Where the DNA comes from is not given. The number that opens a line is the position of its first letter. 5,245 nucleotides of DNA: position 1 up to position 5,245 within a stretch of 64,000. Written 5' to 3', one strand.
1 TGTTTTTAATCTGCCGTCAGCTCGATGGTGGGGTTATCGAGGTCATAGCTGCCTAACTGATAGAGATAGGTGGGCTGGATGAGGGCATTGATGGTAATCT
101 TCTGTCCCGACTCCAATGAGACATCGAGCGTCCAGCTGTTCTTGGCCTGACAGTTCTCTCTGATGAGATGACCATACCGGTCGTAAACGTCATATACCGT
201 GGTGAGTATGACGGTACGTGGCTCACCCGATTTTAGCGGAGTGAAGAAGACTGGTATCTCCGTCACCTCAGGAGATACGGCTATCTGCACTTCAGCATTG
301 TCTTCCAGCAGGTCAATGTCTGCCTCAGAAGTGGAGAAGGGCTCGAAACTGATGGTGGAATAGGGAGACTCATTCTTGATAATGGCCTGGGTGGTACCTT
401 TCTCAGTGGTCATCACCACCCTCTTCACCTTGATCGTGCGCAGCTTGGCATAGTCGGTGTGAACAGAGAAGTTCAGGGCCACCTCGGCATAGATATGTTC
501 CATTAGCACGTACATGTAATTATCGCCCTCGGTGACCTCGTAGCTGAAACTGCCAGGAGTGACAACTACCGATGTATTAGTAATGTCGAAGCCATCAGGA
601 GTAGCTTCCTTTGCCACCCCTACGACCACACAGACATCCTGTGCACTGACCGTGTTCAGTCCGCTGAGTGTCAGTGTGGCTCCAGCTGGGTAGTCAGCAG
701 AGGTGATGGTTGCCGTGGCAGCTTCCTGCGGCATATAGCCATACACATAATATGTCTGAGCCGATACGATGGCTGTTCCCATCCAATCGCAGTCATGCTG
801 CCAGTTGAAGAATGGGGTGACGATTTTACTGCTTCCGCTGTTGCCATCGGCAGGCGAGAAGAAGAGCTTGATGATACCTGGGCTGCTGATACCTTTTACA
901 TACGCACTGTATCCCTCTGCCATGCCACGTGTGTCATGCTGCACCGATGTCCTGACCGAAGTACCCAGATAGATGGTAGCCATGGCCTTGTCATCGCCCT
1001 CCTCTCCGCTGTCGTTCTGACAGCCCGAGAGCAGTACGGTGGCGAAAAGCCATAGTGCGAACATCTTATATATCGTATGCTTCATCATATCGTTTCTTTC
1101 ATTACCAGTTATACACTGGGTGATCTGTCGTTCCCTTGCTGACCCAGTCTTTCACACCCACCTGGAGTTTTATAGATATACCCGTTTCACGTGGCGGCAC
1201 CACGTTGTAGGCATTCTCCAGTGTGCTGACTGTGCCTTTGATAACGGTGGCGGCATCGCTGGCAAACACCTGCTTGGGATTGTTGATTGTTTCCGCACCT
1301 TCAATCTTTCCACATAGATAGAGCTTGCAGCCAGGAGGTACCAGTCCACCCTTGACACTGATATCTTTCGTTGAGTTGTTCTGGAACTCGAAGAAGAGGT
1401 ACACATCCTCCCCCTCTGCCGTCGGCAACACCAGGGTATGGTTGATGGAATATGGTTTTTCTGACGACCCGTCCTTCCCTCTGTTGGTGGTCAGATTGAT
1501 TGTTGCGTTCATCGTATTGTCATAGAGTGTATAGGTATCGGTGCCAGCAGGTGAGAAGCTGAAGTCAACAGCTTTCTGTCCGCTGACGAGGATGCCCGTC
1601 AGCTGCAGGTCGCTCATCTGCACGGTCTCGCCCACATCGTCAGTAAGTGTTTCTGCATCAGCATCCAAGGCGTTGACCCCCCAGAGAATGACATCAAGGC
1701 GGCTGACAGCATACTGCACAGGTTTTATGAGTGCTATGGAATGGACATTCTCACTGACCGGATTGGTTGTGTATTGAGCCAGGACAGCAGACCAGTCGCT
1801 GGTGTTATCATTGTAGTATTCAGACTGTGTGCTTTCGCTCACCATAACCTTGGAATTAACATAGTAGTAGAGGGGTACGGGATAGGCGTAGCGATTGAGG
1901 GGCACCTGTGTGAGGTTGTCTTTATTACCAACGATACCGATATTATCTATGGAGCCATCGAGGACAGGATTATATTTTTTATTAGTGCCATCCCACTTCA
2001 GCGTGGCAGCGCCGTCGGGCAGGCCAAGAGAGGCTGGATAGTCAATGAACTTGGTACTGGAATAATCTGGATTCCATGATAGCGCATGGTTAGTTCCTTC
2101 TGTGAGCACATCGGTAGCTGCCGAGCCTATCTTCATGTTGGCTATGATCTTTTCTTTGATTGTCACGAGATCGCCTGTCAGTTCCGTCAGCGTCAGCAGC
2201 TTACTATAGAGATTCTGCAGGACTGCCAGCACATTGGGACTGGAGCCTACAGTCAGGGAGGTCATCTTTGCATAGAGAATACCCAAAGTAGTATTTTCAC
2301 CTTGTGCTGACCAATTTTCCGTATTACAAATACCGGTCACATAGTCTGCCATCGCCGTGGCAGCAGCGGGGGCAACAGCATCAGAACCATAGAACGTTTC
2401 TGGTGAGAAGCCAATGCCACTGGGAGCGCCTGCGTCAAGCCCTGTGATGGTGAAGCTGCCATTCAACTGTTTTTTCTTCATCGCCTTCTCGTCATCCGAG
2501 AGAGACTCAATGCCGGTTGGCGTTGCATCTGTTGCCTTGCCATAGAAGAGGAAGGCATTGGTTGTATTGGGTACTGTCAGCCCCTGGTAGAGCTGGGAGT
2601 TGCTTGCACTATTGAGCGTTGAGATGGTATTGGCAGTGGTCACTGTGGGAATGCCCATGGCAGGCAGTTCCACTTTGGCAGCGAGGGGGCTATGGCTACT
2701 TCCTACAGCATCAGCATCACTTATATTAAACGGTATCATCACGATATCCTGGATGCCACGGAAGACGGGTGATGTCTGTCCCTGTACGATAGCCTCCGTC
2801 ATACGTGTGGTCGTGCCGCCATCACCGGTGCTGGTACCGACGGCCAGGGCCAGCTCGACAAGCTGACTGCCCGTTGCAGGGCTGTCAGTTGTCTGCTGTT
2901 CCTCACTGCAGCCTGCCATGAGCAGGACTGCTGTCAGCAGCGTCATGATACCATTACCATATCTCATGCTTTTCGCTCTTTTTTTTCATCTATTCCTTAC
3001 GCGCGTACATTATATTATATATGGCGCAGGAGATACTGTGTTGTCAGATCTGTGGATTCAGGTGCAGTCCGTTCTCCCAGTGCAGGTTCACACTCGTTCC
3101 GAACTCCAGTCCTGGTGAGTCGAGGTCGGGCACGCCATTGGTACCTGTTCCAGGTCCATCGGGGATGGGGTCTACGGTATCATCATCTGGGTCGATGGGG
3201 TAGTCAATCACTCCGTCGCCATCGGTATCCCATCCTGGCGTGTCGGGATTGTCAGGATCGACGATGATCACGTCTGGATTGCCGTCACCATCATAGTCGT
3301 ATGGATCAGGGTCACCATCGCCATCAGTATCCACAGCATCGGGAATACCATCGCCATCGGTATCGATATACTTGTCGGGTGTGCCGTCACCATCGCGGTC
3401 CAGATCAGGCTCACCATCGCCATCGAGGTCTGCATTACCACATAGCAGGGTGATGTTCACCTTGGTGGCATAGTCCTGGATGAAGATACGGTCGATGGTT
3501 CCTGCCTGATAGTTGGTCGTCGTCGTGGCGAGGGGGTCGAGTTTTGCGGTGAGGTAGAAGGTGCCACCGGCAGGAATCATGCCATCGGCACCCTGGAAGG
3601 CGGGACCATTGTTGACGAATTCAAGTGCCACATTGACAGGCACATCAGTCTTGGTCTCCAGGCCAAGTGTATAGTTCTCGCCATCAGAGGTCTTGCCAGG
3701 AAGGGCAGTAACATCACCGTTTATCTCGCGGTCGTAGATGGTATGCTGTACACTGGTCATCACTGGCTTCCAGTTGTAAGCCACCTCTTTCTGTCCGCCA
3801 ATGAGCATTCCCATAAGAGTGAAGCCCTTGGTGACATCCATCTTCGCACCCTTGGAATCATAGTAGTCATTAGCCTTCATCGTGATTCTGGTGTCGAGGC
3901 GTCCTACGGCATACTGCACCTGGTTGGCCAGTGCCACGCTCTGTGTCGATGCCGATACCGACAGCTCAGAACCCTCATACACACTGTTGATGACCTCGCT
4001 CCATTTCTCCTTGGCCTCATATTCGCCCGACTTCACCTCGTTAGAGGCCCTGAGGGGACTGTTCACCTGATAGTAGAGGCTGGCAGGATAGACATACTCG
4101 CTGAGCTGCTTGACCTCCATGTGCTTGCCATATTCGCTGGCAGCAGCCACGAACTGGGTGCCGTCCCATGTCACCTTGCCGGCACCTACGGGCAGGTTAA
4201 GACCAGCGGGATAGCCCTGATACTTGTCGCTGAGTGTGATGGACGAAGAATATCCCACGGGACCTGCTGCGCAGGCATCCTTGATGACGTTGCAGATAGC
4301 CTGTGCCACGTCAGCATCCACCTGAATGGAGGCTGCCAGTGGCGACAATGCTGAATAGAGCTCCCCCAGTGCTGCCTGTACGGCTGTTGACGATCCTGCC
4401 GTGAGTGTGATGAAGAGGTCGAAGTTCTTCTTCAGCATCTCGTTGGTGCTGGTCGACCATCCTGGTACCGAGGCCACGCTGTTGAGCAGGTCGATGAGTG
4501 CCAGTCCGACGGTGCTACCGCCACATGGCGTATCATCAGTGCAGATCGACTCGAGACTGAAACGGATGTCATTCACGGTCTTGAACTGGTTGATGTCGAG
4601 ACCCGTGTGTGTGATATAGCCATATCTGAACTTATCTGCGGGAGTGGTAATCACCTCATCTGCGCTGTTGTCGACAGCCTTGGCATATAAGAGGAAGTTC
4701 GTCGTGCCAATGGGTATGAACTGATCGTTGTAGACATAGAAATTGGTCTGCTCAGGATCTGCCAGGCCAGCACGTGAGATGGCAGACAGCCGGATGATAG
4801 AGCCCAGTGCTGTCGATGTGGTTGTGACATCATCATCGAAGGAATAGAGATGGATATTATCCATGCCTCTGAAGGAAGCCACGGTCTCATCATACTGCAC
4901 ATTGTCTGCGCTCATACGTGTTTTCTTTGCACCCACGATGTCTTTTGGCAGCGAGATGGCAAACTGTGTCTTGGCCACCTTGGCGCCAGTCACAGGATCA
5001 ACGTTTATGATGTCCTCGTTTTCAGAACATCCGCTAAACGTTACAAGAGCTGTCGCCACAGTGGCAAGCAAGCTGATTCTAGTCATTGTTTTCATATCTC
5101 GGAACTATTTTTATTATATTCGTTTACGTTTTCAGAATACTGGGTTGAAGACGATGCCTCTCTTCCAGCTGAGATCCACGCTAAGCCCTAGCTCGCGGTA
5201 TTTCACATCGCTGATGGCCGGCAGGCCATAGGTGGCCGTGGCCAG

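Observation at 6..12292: Type V pilus operon with five tandem large Mfa1-like paralogs that all look polymerisation-competent, and an anchor gene in the middle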

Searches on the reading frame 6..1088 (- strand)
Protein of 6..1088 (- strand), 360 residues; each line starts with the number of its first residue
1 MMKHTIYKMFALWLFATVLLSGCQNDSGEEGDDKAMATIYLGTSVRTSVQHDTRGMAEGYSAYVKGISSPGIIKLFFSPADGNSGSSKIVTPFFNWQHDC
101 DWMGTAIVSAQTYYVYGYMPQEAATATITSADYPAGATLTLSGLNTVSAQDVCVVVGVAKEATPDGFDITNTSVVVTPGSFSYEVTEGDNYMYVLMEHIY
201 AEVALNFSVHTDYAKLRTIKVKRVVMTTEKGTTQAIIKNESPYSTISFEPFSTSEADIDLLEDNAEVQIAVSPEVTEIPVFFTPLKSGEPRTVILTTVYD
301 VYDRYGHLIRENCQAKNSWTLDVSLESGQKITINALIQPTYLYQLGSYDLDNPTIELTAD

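Call 3: search_protein_families(library=pfam, proteins=[window:6-1088:-], max_evalue=1)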
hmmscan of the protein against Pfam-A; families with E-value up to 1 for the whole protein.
window:6-1088:- (360 aa): 1 family
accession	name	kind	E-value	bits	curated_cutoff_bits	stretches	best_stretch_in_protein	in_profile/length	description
PF14285.11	DUF4367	-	0.12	13.3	22.1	1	163-237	7-85/110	Domain of unknown function (DUF4367)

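Call 4: search_protein_families(library=ncbifam, proteins=[window:6-1088:-], max_evalue=1)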
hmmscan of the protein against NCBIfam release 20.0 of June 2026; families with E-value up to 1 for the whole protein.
window:6-1088:- (360 aa): 0 families

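Call 32: search_solved_structures(query=A4, max_evalue=10, show_alignments=1)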
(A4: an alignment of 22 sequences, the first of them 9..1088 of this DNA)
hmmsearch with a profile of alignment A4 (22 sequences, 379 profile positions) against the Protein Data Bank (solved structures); distinct sequences matched with E-value up to 10: 0.

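Call 34: search_protein_families(library=pfam, alignment_id=A4, max_evalue=0.01)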
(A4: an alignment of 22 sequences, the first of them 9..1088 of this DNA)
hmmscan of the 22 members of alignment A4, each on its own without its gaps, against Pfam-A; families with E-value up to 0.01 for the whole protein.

A. member 1, window:9-1088:- (360 aa): 0 families

B. families by the number of members that match (of 22 scanned): 1 family
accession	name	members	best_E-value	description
PF13149.12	Mfa_like_1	1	0.0033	Fimbrillin-like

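Call 45: find_encoding_contigs(protein=window:6-1088:-, flank=10000, max_places=3)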
Protein window:6-1088:- (360 aa): no gene with exactly this product is on record in the collection.

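Call 51: find_homologous_proteins(query=window:6-1088:-, max_evalue=0.001)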
Query window:6-1088:- (360 aa): 812 proteins with E <= 0.001 among 4072 candidates; the best 120 are listed.
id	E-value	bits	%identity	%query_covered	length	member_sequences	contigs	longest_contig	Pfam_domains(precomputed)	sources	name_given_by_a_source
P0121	4.5e-232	787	100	98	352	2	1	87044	-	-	-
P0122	6.1e-140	484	62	99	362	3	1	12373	-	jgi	-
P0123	1.6e-65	239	41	96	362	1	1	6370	-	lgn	-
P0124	1.4e-64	236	40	94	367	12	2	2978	-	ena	-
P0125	2.3e-57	213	39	98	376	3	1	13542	-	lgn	-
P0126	1.2e-55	207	38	98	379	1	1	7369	-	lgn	-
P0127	1.1e-54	204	38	94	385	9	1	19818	-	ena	-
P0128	1.7e-52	197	38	94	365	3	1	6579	-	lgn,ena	-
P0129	5.0e-52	195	38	94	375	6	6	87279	-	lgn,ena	-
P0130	5.2e-52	195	42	73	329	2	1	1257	-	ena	-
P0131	4.2e-50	189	35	97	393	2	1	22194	-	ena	-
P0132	5.3e-50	188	39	78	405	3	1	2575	-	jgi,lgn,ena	-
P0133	3.4e-46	176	35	98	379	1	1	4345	-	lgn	-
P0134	3.3e-44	169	35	78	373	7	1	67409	-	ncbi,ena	-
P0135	4.3e-44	169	31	99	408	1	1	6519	-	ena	-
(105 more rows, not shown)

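Call 52: find_encoding_contigs(protein=P0121, flank=10000, max_places=3)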
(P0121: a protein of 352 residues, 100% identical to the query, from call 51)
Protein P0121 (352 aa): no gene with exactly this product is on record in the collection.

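Call 53: find_encoding_contigs(protein=P0122, flank=10000, max_places=3)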
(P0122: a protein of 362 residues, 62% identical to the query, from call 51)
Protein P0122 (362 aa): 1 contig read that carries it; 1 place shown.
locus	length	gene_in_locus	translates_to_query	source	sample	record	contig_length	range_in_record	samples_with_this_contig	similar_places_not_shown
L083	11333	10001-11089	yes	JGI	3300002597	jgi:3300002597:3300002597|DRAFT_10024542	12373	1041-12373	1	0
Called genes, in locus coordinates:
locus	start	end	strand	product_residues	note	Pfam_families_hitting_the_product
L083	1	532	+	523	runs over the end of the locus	?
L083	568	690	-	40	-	-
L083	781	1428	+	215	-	PF12099:DUF3575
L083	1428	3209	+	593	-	-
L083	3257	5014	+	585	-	-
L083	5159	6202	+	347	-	-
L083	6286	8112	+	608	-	-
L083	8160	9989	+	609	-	-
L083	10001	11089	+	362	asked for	-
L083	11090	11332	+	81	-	?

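Call 64: predict_structure(alignment_id=A5)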
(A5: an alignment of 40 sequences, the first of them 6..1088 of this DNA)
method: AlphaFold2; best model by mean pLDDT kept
length: 360 residues; sequences in the alignment: 40
mean_pLDDT: 86.6   pTM: 0.80
mean pLDDT of the five models: 86.6, 85.1, 84.5, 81.5, 81.1
residues with pLDDT >= 90: 221; 70-90: 92; 50-70: 38; < 50: 9
segments of 3 or more residues with pLDDT < 50: 25-30
pLDDT, mean of each block of 10 residues (from residue 1): 74 81 52 82 80 66 74 93 71 91 93 95 94 91 94 94 92 89 95 94 95 93 96 90 73 90 88 95 88 95 92 93 90 92 66 86
secondary structure, 60 per line:
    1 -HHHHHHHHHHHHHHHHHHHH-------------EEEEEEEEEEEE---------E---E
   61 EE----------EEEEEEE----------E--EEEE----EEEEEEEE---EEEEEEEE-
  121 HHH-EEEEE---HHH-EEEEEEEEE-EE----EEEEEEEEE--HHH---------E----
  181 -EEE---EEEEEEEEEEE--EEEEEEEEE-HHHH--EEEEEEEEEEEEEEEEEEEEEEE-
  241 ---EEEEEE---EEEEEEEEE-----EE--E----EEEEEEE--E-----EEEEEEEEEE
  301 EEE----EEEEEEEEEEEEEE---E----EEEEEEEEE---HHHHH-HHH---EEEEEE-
elements in order: H2-21 E35-46 E60-62 E73-79 E93-96 E101-108 E112-119 E125-129 E137-145 E153-161 E182-184 E188-198 E201-209 H211-214 E217-239 E244-249 E253-261 E276-282 E291-303 E308-321 E330-338 H342-346 E354-359

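Call 66: fold_search(model_id=the predicted structure, library=pdb)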
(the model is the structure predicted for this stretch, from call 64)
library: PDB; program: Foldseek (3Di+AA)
matches with E <= 10: 515; with E <= 0.001: 28
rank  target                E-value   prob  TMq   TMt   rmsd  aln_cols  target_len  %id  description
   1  3t2l                  8.1e-09  1.00  0.36  0.44   8.5       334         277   13  Crystal structure of a Putative cell adhesion protein (BF1858) from Bacteroides fragilis NCTC 9343 at 2.33 A resolution (released 2011-08-10)
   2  4qb7                  3.0e-08  1.00  0.33  0.34  10.7       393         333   12  Crystal structure of a fimbrial protein (BVU_2522) from Bacteroides vulgatus ATCC 8482 at 2.55 A resolution (released 2014-07-02)
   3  3ufi                  4.7e-08  1.00  0.34  0.42  11.6       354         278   12  Crystal structure of a putative cell adhesion protein (BACOVA_04980) from Bacteroides ovatus ATCC 8483 at 2.18 A resolut (released 2011-12-14)
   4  4h40_B                1.1e-07  1.00  0.41  0.47   9.5       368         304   11  Crystal structure of a putative cell adhesion protein (BF2867) from Bacteroides fragilis NCTC 9343 at 2.57 A resolutio (released 2012-10-03)
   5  4jg5                  4.9e-07  1.00  0.30  0.32  12.8       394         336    9  Crystal structure of a putative cell adhesion protein (BDI_3519) from Parabacteroides distasonis ATCC 8503 at 2.34 A res (released 2013-03-20)
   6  3liu_B                6.7e-07  1.00  0.28  0.27  12.7       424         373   13  Crystal structure of Putative cell adhesion protein (YP_001304840.1) from Parabacteroides distasonis ATCC 8503 at 2.05 (released 2010-02-09)
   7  4gpv_A                9.1e-07  1.00  0.28  0.30  13.4       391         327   11  Crystal structure of a putative cell adhesion protein (BACEGG_00536) from Bacteroides eggerthii DSM 20697 at 1.67 A re (released 2012-09-19)
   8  4h40_A                1.2e-06  1.00  0.39  0.45   9.9       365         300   10  Crystal structure of a putative cell adhesion protein (BF2867) from Bacteroides fragilis NCTC 9343 at 2.57 A resolutio (released 2012-10-03)
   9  4gpv_B                2.0e-06  1.00  0.29  0.30  13.4       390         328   12  Crystal structure of a putative cell adhesion protein (BACEGG_00536) from Bacteroides eggerthii DSM 20697 at 1.67 A re (released 2012-09-19)
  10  4k4k_A                2.9e-06  1.00  0.35  0.46   8.8       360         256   10  Crystal structure of a putative cell adhesion protein (BACUNI_00621) from Bacteroides uniformis ATCC 8492 at 1.67 A re (released 2013-05-01)
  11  4k4k_B                4.8e-06  1.00  0.33  0.43   8.6       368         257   10  Crystal structure of a putative cell adhesion protein (BACUNI_00621) from Bacteroides uniformis ATCC 8492 at 1.67 A re (released 2013-05-01)
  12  5nf4_A                9.0e-06  1.00  0.24  0.27  13.0       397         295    8  The tip fimbrial protein Mfa3 from Porphyromonas gingivalis with C-terminal truncation. (released 2018-02-07)
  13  3gld_A                2.0e-05  0.99  0.20  0.24  19.3       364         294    9  Crystal Structure of the Major Pilin from Streptococcus pyogenes E117A mutant (released 2009-06-02)
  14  5nfi                  2.5e-05  1.00  0.32  0.39  12.4       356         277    9  The fimbrial anchor protein Mfa2 from Porphyromonas gingivalis (released 2018-02-07)
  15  3up6_B                2.8e-05  1.00  0.29  0.31  11.3       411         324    7  Crystal structure of a putative cell adhesion protein (BACOVA_04078) from Bacteroides ovatus ATCC 8483 at 2.80 A resol (released 2011-12-21)
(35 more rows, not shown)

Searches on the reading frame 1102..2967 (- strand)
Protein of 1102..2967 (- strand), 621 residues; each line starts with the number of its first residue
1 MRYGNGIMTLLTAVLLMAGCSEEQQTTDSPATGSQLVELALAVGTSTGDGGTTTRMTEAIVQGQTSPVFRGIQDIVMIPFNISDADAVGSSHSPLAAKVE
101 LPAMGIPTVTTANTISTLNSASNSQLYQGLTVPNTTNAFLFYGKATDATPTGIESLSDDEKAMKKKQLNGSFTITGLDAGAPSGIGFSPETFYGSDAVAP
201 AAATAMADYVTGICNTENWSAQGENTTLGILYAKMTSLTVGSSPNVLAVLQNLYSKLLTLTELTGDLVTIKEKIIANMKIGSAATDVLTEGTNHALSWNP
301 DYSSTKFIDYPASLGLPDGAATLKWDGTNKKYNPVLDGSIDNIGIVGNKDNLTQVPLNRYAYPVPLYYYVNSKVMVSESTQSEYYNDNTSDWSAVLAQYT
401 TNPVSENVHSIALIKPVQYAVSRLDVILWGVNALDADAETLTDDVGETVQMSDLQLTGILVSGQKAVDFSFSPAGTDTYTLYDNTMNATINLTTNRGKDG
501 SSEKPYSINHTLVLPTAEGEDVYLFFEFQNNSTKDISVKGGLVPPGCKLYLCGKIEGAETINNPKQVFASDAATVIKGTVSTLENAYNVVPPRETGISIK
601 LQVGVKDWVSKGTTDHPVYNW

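Call 3: search_protein_families(library=pfam, proteins=[window:1102-2967:-], max_evalue=1)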
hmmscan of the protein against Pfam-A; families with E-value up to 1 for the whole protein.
window:1102-2967:- (621 aa): 0 families

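Call 4: search_protein_families(library=ncbifam, proteins=[window:1102-2967:-], max_evalue=1)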
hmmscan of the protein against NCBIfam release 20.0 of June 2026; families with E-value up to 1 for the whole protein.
window:1102-2967:- (621 aa): 2 families
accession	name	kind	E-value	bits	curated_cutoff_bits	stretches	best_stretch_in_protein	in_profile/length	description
NF033553.1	MerP_Gpos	exception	0.051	13.4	110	0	6-30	7-31/112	mercury resistance system substrate-binding protein MerP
NF033894.1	Eex_IncN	subfamily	0.12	12.4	33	1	8-28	7-26/65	EexN family lipoprotein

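Call 46: find_encoding_contigs(protein=window:1102-2967:-, flank=10000, max_places=3)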
Protein window:1102-2967:- (621 aa): no gene with exactly this product is on record in the collection.

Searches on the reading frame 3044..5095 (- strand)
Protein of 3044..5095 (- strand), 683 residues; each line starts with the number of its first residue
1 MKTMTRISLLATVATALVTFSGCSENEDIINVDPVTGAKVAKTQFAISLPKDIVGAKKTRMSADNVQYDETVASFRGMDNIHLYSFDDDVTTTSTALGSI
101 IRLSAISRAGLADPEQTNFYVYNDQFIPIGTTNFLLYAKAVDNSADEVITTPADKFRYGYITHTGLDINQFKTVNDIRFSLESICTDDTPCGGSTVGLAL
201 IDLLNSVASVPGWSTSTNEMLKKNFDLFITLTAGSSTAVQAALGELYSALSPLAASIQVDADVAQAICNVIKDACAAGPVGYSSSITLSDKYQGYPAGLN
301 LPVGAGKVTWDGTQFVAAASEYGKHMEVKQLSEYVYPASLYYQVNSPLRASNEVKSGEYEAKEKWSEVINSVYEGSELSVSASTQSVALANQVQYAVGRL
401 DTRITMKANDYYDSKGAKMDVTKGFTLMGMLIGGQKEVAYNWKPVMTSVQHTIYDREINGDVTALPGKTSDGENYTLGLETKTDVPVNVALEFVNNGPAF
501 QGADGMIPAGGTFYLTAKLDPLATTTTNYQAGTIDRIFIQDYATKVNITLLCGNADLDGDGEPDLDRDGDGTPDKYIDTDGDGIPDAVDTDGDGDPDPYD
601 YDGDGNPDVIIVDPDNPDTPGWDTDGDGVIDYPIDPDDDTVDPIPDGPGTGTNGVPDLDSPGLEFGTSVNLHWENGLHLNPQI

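Call 3: search_protein_families(library=pfam, proteins=[window:3044-5095:-], max_evalue=1)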
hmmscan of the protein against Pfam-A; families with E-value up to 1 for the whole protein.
window:3044-5095:- (683 aa): 0 families

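Call 4: search_protein_families(library=ncbifam, proteins=[window:3044-5095:-], max_evalue=1)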
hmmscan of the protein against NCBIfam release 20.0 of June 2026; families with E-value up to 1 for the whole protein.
window:3044-5095:- (683 aa): 1 family
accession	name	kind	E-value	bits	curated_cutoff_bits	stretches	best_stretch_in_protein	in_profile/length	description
NF038041.1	fim_Mfa1_fam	subfamily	1.6e-06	27.6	130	1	7-106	5-93/495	Mfa1 family fimbria major subunit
